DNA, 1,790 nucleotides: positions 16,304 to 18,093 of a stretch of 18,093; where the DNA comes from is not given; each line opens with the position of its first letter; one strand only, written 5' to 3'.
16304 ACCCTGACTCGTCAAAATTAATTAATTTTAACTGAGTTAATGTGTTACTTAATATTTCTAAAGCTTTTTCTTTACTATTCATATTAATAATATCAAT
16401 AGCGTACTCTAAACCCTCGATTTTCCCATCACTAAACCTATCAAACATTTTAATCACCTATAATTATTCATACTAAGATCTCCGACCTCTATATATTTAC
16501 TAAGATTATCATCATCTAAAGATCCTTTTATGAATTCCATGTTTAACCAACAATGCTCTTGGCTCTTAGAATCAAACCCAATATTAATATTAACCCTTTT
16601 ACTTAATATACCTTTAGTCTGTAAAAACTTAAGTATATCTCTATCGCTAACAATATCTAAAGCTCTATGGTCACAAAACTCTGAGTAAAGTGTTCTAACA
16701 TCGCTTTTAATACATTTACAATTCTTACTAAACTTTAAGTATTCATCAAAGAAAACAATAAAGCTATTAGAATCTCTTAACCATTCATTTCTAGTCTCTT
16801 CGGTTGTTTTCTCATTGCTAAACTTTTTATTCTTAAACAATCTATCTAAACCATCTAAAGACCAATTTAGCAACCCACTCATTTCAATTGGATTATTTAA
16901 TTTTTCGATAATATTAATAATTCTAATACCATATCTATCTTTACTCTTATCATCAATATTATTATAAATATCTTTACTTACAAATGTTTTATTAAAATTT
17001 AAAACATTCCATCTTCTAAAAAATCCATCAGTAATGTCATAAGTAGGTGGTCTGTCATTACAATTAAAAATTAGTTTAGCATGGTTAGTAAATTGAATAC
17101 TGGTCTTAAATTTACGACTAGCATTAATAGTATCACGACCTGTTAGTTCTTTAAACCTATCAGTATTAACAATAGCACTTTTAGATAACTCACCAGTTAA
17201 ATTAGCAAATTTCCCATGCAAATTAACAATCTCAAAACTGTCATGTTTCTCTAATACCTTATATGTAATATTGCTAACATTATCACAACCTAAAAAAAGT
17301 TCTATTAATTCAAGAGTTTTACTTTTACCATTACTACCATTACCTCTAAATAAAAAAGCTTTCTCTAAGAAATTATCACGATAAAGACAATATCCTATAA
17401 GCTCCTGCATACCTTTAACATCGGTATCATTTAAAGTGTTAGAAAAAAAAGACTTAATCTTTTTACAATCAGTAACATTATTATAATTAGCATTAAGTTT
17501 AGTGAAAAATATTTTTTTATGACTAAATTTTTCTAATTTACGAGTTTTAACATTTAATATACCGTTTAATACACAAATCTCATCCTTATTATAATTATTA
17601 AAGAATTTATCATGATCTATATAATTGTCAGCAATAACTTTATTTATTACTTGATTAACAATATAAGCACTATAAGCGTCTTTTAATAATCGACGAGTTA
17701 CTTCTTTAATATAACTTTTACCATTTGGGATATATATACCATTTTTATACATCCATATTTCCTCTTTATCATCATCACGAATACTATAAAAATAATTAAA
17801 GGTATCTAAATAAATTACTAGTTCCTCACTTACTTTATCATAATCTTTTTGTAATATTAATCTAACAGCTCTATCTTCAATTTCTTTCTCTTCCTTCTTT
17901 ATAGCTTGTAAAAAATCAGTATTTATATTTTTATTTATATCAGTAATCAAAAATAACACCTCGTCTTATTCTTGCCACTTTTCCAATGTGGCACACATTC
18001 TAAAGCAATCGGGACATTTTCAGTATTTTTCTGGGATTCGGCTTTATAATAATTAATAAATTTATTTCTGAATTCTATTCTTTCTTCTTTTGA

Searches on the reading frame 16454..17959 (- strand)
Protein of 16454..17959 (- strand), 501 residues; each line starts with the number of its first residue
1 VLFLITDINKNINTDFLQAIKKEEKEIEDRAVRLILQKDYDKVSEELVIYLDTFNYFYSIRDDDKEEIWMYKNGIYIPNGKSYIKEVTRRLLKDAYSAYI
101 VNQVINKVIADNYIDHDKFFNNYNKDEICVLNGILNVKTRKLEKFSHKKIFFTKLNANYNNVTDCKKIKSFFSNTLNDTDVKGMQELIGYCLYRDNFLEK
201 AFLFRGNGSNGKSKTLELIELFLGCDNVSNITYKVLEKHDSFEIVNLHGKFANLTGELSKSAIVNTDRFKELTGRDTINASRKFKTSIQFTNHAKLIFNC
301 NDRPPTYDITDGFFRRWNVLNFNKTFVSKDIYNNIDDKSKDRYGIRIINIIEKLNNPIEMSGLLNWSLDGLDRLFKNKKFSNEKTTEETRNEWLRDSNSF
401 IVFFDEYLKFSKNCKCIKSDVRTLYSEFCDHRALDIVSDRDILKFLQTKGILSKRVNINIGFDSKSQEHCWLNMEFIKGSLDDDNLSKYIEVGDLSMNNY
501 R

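Call 13: search_protein_families(library=pfam, proteins=[window:16454-17959:-], max_evalue=0.01)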
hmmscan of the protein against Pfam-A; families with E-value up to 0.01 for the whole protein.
window:16454-17959:- (501 aa): 2 families
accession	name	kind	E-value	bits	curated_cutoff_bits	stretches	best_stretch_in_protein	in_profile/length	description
PF19263.5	DUF5906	-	1.5e-15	58.3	27.6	1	204-316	1-114/114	Family of unknown function (DUF5906)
PF08706.16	D5_N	-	8.8e-05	23.3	22.4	1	84-174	54-142/145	D5 N terminal like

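Call 15: find_related_loci(query=window:16454-17959:-, collection=viral_contigs, flank=5000)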
Query window:16454-17959:- (501 aa) in viral_contigs; peptide patterns used: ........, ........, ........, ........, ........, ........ (x = any residue, [..] = any of these).
16 stretches matched a pattern, but none encodes a relative of the query by tblastn (E <= 1e-3).

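Call 17: find_homologous_proteins(query=window:16454-17959:-)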
Query window:16454-17959:- (501 aa): 356 proteins with E <= 0.001 among 8000 candidates; the best 120 are listed.
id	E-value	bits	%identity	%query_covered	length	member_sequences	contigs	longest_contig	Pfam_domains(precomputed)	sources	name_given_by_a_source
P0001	0.0e+0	1110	100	99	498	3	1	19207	PF19263.6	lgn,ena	-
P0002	4.4e-263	891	81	99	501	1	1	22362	PF19263.6,PF08706.17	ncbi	-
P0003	1.1e-251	854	76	99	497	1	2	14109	PF19263.6,PF08706.17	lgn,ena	-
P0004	4.1e-247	839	76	99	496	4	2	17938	PF19263.6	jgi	-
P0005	3.2e-148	513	51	93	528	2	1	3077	PF19263.6,PF08706.17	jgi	jgi:putative DNA primase/helicase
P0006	1.3e-146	507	50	94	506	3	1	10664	PF19263.6,PF08706.17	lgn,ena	-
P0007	4.8e-145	502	50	95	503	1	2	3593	PF19263.6,PF08706.17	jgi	jgi:putative DNA primase/helicase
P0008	5.0e-144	499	49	93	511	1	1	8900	PF19263.6,PF08706.17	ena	-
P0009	5.7e-143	495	48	95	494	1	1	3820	PF19263.6,PF08706.17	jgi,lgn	-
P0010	6.6e-143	495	49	92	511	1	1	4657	PF19263.6,PF08706.17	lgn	-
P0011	9.6e-142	491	49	91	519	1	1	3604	PF19263.6,PF08706.17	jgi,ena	-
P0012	6.0e-141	489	50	94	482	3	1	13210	PF19263.6,PF08706.17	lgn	-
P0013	1.7e-138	481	47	97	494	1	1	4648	PF19263.6,PF08706.17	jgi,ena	-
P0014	1.3e-137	478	47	96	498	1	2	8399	PF19263.6,PF08706.17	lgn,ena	-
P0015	3.3e-137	476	48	97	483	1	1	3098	PF19263.6,PF08706.17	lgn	-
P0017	1.9e-135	470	46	96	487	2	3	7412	PF19263.6,PF08706.17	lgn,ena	-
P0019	1.6e-133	464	47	94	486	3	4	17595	PF19263.6,PF08706.17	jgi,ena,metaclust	metaclust:\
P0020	5.8e-115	403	48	89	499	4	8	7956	PF19263.6,PF08706.17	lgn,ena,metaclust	metaclust:\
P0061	1.1e-99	353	41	87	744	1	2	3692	PF19263.6,PF09250.17,PF08706.17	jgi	jgi:P4 family phage/plasmid primase-like protien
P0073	2.0e-98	348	41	82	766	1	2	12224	PF19263.6,PF09250.17,PF08706.17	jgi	jgi:P4 family phage/plasmid primase-like protien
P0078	3.2e-98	348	42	87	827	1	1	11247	PF01807.26,PF19263.6,PF08706.17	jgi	jgi:P4 family phage/plasmid primase-like protien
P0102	3.0e-97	344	40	94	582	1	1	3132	PF19263.6,PF08706.17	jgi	jgi:P4 family phage/plasmid primase-like protien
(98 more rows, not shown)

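Call 18: find_encoding_contigs(protein=window:16454-17959:-, flank=10000)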
Protein window:16454-17959:- (501 aa): no gene with exactly this product is on record in the collection.

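Call 19: find_encoding_contigs(protein=P0002, flank=10000, max_places=3)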
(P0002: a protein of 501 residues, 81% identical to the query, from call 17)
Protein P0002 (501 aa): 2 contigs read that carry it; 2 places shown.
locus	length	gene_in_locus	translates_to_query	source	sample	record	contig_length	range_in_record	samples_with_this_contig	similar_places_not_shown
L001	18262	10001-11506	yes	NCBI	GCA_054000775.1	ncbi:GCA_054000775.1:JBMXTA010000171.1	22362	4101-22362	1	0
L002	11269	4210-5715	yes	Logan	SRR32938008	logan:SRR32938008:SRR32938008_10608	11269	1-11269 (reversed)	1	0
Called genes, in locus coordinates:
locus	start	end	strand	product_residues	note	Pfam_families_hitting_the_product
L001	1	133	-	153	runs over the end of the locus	-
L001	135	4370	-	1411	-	PF13385:Laminin_G_3, PF00354:Pentaxin (weak)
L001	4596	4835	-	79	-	-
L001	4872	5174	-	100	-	-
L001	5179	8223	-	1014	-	-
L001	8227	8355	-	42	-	-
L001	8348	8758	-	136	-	-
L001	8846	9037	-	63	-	-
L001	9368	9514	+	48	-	-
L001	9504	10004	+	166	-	PF01896:DNA_primase_S (faint), PF21686:LigD_Prim-Pol (weak)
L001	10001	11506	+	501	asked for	PF08706:D5_N (weak), PF19263:DUF5906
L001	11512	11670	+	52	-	-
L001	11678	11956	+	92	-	-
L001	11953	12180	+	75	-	-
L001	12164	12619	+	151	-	-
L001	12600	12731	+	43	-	-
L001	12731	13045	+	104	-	-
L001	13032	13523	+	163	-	-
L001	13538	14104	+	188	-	-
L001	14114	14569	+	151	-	-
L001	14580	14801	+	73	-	-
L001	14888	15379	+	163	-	-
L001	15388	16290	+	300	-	-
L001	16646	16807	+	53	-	-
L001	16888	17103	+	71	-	-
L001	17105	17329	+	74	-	-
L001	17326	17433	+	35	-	-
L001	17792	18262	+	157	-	?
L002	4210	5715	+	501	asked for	PF08706:D5_N (weak), PF19263:DUF5906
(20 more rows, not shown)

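Call 20: find_encoding_contigs(protein=P0003, flank=10000, max_places=3)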
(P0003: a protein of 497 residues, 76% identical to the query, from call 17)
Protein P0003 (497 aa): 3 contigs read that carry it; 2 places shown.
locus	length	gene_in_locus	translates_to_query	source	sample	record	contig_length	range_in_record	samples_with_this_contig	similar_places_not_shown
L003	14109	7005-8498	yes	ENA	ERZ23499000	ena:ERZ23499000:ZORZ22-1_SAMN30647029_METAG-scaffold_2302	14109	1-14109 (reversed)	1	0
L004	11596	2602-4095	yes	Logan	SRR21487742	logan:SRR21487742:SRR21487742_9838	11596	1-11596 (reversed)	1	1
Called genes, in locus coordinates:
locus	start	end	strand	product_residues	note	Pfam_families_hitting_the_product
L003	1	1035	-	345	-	?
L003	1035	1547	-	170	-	-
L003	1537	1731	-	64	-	-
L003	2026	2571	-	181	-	-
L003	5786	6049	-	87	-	-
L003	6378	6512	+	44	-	-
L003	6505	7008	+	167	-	-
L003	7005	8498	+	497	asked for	PF08706:D5_N (weak), PF19263:DUF5906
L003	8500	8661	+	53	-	-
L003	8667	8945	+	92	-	-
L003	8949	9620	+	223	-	-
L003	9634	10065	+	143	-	-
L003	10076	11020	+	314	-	-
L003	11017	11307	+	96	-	-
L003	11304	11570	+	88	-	-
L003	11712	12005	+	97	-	-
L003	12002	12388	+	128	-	-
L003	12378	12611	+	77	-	-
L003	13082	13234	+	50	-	-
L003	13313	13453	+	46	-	-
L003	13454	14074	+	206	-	PF00589:Phage_integrase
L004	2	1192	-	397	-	?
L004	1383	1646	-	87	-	-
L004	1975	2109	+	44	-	-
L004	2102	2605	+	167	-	-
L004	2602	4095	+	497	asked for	PF08706:D5_N (weak), PF19263:DUF5906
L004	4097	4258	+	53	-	-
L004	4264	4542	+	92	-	-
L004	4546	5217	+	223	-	-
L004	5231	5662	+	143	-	-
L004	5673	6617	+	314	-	-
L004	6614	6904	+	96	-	-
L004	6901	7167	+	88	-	-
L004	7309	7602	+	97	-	-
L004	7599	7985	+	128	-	-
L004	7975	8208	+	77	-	-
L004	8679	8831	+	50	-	-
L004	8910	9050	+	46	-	-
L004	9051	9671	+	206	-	PF00589:Phage_integrase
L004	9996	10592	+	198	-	-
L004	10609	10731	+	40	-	-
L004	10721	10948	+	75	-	-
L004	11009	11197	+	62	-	-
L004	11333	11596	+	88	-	?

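Call 21: find_encoding_contigs(protein=P0004, flank=10000, max_places=3)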
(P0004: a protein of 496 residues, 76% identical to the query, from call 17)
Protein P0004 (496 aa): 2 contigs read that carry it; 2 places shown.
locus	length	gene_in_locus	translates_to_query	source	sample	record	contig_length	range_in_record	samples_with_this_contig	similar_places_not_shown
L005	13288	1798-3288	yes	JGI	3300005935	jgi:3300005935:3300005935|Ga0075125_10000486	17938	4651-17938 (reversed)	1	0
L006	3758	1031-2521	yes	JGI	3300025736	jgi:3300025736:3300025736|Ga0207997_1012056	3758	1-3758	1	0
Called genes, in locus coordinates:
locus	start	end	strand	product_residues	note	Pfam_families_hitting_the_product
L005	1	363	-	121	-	?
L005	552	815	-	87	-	-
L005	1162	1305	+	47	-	-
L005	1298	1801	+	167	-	-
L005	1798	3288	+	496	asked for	PF19263:DUF5906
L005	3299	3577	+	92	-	-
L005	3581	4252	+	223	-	-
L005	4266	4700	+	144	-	-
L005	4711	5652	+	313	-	-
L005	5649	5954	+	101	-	-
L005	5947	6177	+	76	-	-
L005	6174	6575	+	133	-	-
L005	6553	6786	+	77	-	-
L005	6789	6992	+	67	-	-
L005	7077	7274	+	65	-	-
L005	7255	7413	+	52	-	-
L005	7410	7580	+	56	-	-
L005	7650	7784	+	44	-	-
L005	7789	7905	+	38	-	-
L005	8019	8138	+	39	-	-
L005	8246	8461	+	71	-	-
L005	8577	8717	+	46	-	-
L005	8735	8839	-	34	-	-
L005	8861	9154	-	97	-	-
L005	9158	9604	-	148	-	-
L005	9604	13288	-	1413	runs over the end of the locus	PF13385:Laminin_G_3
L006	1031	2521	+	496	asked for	PF19263:DUF5906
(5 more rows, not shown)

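Call 31: find_encoding_contigs(protein=P0019, flank=4000, max_places=4)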
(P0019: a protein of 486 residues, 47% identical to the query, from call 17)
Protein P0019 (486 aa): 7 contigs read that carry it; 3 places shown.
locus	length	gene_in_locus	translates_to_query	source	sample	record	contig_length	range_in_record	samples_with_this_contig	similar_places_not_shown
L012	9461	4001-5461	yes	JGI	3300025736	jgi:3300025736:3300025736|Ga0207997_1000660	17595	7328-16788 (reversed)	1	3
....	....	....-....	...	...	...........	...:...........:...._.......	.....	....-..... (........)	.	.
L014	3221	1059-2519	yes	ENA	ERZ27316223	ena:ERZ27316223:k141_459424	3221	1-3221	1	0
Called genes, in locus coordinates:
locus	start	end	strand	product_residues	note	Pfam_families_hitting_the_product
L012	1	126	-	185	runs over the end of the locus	-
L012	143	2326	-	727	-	-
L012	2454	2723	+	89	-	-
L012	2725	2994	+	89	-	-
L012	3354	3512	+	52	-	-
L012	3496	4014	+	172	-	-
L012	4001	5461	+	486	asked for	PF08706:D5_N (weak), PF19263:DUF5906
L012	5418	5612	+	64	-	-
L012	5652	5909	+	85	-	-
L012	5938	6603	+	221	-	-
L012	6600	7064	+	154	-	-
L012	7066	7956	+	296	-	-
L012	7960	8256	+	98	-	-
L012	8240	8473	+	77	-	-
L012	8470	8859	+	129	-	-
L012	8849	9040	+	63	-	-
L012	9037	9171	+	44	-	-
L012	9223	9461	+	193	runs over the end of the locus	PF00589:Phage_integrase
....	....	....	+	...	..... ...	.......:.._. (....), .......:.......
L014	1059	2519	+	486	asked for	PF08706:D5_N (weak), PF19263:DUF5906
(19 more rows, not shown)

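Call 32: find_encoding_contigs(protein=P0012, flank=4000, max_places=3)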
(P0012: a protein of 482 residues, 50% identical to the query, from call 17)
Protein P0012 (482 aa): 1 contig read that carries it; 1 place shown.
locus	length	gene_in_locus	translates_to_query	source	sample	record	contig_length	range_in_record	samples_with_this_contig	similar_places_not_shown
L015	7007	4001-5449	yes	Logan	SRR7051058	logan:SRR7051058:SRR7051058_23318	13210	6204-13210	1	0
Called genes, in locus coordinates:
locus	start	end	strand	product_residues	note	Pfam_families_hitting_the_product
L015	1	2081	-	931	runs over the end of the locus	-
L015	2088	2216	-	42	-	-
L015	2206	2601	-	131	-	-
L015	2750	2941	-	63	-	-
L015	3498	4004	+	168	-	-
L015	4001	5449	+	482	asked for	PF08706:D5_N, PF19263:DUF5906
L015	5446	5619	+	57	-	-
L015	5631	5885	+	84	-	-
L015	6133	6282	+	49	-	-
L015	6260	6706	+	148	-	-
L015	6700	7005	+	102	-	?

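Call 33: find_encoding_contigs(protein=P0006, flank=4000, max_places=3)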
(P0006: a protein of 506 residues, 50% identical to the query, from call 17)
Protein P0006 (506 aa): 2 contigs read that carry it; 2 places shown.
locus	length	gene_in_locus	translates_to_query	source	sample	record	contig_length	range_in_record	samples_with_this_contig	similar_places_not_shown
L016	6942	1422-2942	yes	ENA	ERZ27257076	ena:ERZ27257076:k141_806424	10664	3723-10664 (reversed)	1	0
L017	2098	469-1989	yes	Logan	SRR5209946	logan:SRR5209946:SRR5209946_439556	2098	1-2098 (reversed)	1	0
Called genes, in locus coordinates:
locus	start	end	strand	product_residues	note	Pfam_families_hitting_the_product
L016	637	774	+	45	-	-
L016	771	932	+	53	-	-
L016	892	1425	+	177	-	PF21686:LigD_Prim-Pol (weak)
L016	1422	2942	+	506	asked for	PF08706:D5_N, PF19263:DUF5906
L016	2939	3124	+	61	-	-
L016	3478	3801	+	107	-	-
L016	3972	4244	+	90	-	-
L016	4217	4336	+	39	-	-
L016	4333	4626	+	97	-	-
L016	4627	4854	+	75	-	-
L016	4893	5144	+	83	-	-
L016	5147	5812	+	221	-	-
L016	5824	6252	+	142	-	-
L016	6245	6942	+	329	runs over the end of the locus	-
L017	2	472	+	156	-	?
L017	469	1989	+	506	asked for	PF08706:D5_N, PF19263:DUF5906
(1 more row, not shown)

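Call 34: find_encoding_contigs(protein=P0008, flank=4000, max_places=3)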
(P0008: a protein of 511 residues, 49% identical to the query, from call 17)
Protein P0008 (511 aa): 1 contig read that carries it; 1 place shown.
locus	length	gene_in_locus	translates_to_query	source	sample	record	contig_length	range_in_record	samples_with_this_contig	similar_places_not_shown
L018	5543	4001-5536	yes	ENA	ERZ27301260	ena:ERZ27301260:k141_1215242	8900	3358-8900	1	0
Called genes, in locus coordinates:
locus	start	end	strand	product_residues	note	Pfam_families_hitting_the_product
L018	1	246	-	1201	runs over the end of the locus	?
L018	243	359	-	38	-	-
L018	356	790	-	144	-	-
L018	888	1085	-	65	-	-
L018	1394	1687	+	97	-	-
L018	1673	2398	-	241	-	PF00589:Phage_integrase (weak)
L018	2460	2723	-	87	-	-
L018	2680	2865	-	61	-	-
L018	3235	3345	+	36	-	-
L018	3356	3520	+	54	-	-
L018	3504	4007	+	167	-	PF21686:LigD_Prim-Pol (weak)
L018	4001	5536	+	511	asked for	PF08706:D5_N, PF19263:DUF5906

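Call 37: find_related_loci(query=A2, collection=viral_contigs, flank=3000)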
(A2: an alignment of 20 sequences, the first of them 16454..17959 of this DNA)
Query A2 (501 aa) in viral_contigs; peptide patterns used: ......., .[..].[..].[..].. (x = any residue, [..] = any of these).
59 stretches matched a pattern; 11 encode a relative of the query (tblastn E <= 1e-3); 11 distinct loci.
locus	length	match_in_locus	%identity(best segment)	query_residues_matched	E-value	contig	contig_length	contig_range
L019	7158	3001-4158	41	42-434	5e-88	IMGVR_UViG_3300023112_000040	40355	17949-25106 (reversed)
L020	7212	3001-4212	40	31-429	5e-88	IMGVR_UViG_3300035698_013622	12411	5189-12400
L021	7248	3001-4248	36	24-434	1e-84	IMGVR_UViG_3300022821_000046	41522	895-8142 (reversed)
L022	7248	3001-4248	36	24-434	1e-84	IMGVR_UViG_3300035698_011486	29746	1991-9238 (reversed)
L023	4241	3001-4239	37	37-458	3e-76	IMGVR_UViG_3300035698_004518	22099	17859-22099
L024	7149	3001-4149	26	58-451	4e-38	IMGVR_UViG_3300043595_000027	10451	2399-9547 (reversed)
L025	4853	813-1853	27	71-430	4e-38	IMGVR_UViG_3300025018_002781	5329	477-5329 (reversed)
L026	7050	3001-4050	23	52-409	1e-32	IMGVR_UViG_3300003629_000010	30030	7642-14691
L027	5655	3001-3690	26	181-425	1e-18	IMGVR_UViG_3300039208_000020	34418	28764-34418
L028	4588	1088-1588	29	198-381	1e-17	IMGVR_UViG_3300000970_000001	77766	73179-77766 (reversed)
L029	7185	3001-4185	37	59-458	2e-78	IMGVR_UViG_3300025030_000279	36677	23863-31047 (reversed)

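Call 38: find_encoding_contigs(protein=P0014, flank=3000, max_places=3)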
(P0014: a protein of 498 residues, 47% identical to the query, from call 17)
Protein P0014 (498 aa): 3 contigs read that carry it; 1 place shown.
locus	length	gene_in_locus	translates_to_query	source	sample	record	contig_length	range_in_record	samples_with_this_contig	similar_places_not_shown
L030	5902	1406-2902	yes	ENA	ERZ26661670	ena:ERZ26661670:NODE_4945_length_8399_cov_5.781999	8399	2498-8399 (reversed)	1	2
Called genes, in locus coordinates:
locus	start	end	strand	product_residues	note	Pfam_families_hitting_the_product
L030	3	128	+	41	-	?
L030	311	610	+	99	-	PF05869:Dam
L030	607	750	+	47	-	-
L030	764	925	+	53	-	-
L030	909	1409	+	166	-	PF21686:LigD_Prim-Pol (weak)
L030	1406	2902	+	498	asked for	PF08706:D5_N, PF19263:DUF5906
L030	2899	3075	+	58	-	-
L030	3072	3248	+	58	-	-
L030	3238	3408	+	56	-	-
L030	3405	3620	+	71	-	-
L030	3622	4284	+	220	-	-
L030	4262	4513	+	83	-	-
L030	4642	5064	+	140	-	-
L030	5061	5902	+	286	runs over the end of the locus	-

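Call 39: find_encoding_contigs(protein=P0017, flank=3000, max_places=3)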
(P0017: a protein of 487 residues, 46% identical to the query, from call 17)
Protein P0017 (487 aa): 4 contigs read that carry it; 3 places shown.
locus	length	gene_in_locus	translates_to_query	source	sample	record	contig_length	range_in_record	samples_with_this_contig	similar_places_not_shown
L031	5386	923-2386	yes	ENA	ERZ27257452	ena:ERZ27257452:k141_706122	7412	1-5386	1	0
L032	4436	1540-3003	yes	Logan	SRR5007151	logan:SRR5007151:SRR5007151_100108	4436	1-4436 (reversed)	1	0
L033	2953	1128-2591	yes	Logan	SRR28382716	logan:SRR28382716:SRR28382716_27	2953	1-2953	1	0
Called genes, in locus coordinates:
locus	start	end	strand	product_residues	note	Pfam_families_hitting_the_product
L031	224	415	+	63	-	-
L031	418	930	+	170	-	-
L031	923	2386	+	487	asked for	PF08706:D5_N, PF19263:DUF5906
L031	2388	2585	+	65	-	-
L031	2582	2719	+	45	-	-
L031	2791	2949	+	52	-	PF24434:DUF7557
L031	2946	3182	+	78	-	-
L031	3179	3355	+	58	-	-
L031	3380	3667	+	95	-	-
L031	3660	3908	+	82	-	-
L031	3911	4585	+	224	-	-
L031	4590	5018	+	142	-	-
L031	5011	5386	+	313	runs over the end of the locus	-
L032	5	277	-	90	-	-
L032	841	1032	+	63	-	-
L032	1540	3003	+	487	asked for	PF08706:D5_N, PF19263:DUF5906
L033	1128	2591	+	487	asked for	PF08706:D5_N, PF19263:DUF5906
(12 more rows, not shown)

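Call 40: find_encoding_contigs(protein=P0020, flank=3000, max_places=4)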
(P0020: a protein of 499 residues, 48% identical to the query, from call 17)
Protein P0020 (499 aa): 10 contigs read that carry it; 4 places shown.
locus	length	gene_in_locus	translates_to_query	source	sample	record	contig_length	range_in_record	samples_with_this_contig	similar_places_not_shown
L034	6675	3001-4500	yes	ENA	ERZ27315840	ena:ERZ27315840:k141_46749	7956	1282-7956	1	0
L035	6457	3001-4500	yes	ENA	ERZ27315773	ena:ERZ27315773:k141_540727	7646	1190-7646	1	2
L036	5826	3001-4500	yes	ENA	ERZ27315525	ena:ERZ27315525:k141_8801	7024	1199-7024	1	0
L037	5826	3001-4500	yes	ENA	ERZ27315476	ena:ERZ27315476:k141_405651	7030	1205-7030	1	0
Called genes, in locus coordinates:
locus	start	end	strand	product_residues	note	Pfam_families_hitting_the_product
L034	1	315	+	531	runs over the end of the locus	?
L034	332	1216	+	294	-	-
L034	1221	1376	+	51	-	-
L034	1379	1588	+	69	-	-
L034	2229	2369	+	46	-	-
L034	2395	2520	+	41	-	PF24434:DUF7557 (weak)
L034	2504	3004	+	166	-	PF21686:LigD_Prim-Pol (weak), PF01896:DNA_primase_S (weak)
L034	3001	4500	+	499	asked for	PF08706:D5_N, PF19263:DUF5906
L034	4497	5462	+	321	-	-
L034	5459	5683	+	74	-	-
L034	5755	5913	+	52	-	-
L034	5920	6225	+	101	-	-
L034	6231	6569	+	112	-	PF10686:YAcAr (weak)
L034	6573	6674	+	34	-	?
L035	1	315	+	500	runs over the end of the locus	?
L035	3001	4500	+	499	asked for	PF08706:D5_N, PF19263:DUF5906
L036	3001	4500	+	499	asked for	PF08706:D5_N, PF19263:DUF5906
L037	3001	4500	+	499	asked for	PF08706:D5_N, PF19263:DUF5906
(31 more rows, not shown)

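Call 68: search_solved_structures(query=window:16454-17959:-, max_evalue=1)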
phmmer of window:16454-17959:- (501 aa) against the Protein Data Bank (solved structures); distinct sequences matched with E-value up to 1: 5.
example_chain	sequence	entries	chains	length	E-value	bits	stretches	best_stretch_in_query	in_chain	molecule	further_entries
8xj8_A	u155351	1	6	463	0.0013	20.8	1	203-327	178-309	Monkeypox virus E5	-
8apl_A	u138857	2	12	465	0.0013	20.7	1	203-327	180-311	Primase D5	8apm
8iqh_A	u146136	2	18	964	0.0062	18.5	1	201-341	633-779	Putative primase C962R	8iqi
9ivf_A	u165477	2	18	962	0.05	15.5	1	200-316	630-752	Putative primase C962R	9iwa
8wvz_A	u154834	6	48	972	0.051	15.5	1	200-316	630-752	Putative primase C962R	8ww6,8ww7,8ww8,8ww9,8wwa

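Call 83: search_protein_families(library=pfam, proteins=[L001:17792-18262:+, L005:1162-1302:+, L001:9368-9511:+, L003:13454-14071:+], max_evalue=0.1)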
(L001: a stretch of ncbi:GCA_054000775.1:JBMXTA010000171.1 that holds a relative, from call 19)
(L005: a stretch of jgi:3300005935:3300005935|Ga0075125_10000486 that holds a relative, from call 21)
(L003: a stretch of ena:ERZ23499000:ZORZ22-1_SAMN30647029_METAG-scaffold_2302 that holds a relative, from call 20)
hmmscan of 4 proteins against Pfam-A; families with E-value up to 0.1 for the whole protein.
L001:17792-18262:+ (157 aa): 6 families
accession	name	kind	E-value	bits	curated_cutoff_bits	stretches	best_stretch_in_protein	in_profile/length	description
PF00239.26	Resolvase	-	2.6e-46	157.8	23.3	1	3-144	1-144/145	Resolvase, N terminal domain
PF20210.4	Laa1_Sip1_HTR5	-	0.012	15.9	27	1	68-135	92-158/182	Laa1/Sip1/HEATR5 HEAT repeat region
PF02055.22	Glyco_hydro_30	-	0.042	13.3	23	1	80-131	133-185/348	Glycosyl hydrolase family 30 TIM-barrel domain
PF12166.14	Piezo_cap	-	0.045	13.8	26.9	1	9-81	12-87/298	Piezo non-specific cation channel, cap domain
PF17495.7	OrfA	-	0.056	14.1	27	0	65-94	55-84/106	Vpr-like OrfA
PF04708.17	Pox_F16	-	0.065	13.1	30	1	9-96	9-94/215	Poxvirus F16 protein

L005:1162-1302:+ (47 aa): 1 family
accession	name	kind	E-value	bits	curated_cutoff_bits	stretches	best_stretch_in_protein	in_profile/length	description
PF07076.17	DUF1344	-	0.017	15.3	23.1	1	20-44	27-51/60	Protein of unknown function (DUF1344)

L001:9368-9511:+ (48 aa): 0 families

L003:13454-14071:+ (206 aa): 1 family
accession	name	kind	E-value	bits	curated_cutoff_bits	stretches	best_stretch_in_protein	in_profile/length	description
PF00589.27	Phage_integrase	-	1.2e-18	68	27.1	1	56-190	18-167/172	Phage integrase family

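Call 87: search_solved_structures(query=A2, max_evalue=10)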
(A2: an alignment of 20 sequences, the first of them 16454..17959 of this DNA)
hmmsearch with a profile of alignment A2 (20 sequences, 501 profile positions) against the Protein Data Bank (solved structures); distinct sequences matched with E-value up to 10: 6.
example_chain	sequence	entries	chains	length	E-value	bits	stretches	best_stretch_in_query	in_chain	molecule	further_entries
7ola_A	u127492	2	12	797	2.1e-19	72.7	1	32-433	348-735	DNA primase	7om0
8apl_A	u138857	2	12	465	0.0048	18.7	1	199-337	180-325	Primase D5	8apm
8xj8_A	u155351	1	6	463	0.0048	18.7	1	199-337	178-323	Monkeypox virus E5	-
10wp_D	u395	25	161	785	0.016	17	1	199-337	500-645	Uncoating factor OPG117 | Primase D5 | Monkeypox virus E5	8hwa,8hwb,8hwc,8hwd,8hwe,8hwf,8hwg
11wz_E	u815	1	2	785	0.017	16.9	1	199-337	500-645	Uncoating factor OPG117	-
6nst_A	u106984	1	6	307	0.6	11.8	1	61-126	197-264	Branched-chain-amino-acid aminotransferase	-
